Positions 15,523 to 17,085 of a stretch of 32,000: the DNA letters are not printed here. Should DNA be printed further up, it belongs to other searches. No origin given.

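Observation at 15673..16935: Full-length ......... intein splitting the catalytic RH|S box of the XerC/D-type recombinase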

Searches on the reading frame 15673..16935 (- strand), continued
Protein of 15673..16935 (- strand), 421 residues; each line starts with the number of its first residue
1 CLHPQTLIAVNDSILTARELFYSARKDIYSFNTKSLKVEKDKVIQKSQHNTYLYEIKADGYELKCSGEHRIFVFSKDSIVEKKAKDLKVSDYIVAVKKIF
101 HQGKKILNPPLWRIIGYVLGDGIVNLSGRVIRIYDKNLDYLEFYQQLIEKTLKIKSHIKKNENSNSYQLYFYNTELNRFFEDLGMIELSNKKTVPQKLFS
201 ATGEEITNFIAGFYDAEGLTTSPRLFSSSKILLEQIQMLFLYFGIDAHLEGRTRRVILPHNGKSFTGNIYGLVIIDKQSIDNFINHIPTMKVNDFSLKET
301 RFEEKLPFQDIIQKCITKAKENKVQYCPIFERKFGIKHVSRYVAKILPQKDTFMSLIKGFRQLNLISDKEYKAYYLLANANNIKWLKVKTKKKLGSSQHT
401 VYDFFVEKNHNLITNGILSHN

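Call 50: fold_search(model_id=the predicted structure, library=pdb)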
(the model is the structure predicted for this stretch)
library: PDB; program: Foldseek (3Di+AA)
matches with E <= 10: 669; with E <= 0.001: 73
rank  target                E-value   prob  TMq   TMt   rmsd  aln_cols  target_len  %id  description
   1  7qss                  1.8e-23  1.00  0.70  0.68   5.9       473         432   18  Crystal structure of homing endonuclease-associated TliVMA intein (C1A) (released 2022-03-30)
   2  1dq3                  8.2e-22  1.00  0.61  0.57   7.8       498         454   19  CRYSTAL STRUCTURE OF AN ARCHAEAL INTEIN-ENCODED HOMING ENDONUCLEASE PI-PFUI (released 2000-07-05)
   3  7qsu                  4.0e-20  1.00  0.63  0.71   6.8       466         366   16  Crystal structure of homing endonuclease-associated TliVMA intein (C1A, d333-339) (released 2022-03-30)
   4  2cw7                  4.3e-17  1.00  0.66  0.53   7.7       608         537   11  Crystal structure of intein homing endonuclease II (released 2006-04-18)
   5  7qst                  6.0e-17  1.00  0.59  0.67   6.5       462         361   15  Crystal structure of homing endonuclease-associated PhoVMA intein (C1A) (released 2022-03-30)
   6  1ef0_A                1.5e-11  1.00  0.53  0.52   7.2       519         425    9  CRYSTAL STRUCTURE OF PI-SCEI MINIPRECURSOR (released 2000-06-07)
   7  1vde_B                1.9e-11  1.00  0.51  0.50   8.4       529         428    9  PI-SCEI, A HOMING ENDONUCLEASE WITH PROTEIN SPLICING ACTIVITY (released 1998-04-08)
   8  1vde_A                2.8e-11  1.00  0.53  0.52   7.0       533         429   11  PI-SCEI, A HOMING ENDONUCLEASE WITH PROTEIN SPLICING ACTIVITY (released 1998-04-08)
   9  1dfa                  2.2e-10  1.00  0.50  0.52   7.8       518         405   12  CRYSTAL STRUCTURE OF PI-SCEI IN C2 SPACE GROUP (released 1999-12-08)
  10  1lws_A                8.1e-10  1.00  0.50  0.50   7.3       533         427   10  Crystal structure of the intein homing endonuclease PI-SceI bound to its recognition sequence (released 2002-09-27)
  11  1um2_B                1.3e-09  1.00  0.50  0.50   8.6       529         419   10  Crystal Structure of the Vma1-Derived Endonuclease with the Ligated Extein Segment (released 2004-09-22)
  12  1jva_B                7.3e-09  1.00  0.49  0.48   9.0       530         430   10  CRYSTAL STRUCTURE OF THE VMA1-DERIVED ENDONUCLEASE BEARING THE N AND C EXTEIN PROPEPTIDES (released 2002-08-29)
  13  1lwt_A                1.2e-08  1.00  0.52  0.49   7.4       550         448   11  Crystal structure of the intein homing endonuclease PI-SceI bound to its substrate DNA (Ca2+ free) (released 2002-09-27)
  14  1ef0_B                4.2e-08  1.00  0.48  0.50   7.4       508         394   10  CRYSTAL STRUCTURE OF PI-SCEI MINIPRECURSOR (released 2000-06-07)
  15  1um2_A                9.1e-08  1.00  0.48  0.48   7.6       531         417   10  Crystal Structure of the Vma1-Derived Endonuclease with the Ligated Extein Segment (released 2004-09-22)
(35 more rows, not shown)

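Call 71: search_dna_similar(query=window:15673-16935:-, collection=phages, mode=protein, max_evalue=0.00001, max_rows=10)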
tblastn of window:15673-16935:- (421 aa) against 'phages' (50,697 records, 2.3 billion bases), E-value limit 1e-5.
Records with a match: 18; places in all: 18; records where one place covers at least 80% of the query: 13.
Best place of each record, by identity: <60% 18.
By first word of the organism name: Listeria 8; Bacillus 4; Enterococcus 3; Bacteriophage 2; Psychrobacillus 1.
By host as written in the record: Listeria monocytogenes 6; Bacillus pumilus GR8 4; Enterococcus faecium 3; - 2; Listeria monocytogenes ICDC-LM1063 1; Listeria innocua BE307/15 1; Psychrobacillus psychrodurans 1.
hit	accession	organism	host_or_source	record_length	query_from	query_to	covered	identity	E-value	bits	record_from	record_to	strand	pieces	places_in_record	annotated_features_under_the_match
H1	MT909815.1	Enterococcus phage iF6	Enterococcus faecium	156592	1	421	100%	23.3%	5e-8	61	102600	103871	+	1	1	UvsW-like ATP-dependent DNA helicase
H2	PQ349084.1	Listeria phage LMLPA3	Listeria monocytogenes ICDC-LM1063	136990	1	421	100%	21.9%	3e-7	59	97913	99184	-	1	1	DNA helicase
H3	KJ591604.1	Listeria phage LMTA-148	Listeria monocytogenes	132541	1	421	100%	21.9%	3e-7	59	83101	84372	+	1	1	DNA helicase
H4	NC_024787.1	Listeria phage LMTA-148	Listeria monocytogenes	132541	1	421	100%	21.9%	3e-7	59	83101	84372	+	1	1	DNA helicase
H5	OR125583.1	Listeria phage cka8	Listeria monocytogenes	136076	1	421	100%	21.9%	4e-7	59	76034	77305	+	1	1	record has no annotation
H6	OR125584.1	Listeria phage cka11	Listeria monocytogenes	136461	1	421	100%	21.9%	4e-7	59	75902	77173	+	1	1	record has no annotation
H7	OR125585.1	Listeria phage cka14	Listeria monocytogenes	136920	1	421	100%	21.9%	4e-7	59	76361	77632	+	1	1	record has no annotation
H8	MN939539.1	Listeria phage vB_Lino_VEfB7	Listeria innocua BE307/15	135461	1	421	100%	21.9%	4e-7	59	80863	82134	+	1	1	putative DNA helicase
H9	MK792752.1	Listeria phage vB-LmoM-SH3-3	Listeria monocytogenes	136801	1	421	100%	21.9%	4e-7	59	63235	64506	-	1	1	record has no annotation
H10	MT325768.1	Psychrobacillus phage Perkons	Psychrobacillus psychrodurans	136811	56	421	87%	24.1%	4e-7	59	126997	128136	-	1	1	terminase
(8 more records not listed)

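Call 72: find_related_loci(query=A1, collection=viral_contigs, flank=5000)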
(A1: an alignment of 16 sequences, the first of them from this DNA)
Query A1 (421 aa) in viral_contigs; peptide patterns used: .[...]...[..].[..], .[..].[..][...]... (x = any residue, [..] = any of these).
600 stretches matched a pattern (row limit reached: there are more); 16 encode a relative of the query (tblastn E <= 1e-3); 16 distinct loci.
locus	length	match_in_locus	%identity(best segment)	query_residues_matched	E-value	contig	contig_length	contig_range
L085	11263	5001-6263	28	1-421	1e-26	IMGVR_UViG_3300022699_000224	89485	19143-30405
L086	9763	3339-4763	25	1-421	2e-17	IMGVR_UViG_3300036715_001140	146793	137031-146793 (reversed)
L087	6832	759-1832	22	60-421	3e-12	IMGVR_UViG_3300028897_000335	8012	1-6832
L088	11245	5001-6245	22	6-421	9e-12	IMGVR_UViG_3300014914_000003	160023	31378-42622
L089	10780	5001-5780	22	1-245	3e-11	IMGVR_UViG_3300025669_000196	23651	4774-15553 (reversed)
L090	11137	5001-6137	25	60-421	3e-11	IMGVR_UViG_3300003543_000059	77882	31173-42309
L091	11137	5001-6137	22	60-421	5e-11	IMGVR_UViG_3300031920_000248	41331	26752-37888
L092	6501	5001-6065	22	60-421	1e-9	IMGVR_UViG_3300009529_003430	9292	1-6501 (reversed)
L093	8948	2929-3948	20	60-421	4e-10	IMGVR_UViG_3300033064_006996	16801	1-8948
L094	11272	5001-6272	23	47-421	9e-8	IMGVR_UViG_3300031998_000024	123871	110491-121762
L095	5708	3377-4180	26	1-245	8e-8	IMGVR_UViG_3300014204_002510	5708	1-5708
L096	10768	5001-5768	25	7-245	6e-7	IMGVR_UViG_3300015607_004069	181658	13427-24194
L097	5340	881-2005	24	62-420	7e-7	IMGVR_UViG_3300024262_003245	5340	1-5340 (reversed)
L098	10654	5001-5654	26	28-245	2e-6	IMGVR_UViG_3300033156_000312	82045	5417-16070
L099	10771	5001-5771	23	1-245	4e-6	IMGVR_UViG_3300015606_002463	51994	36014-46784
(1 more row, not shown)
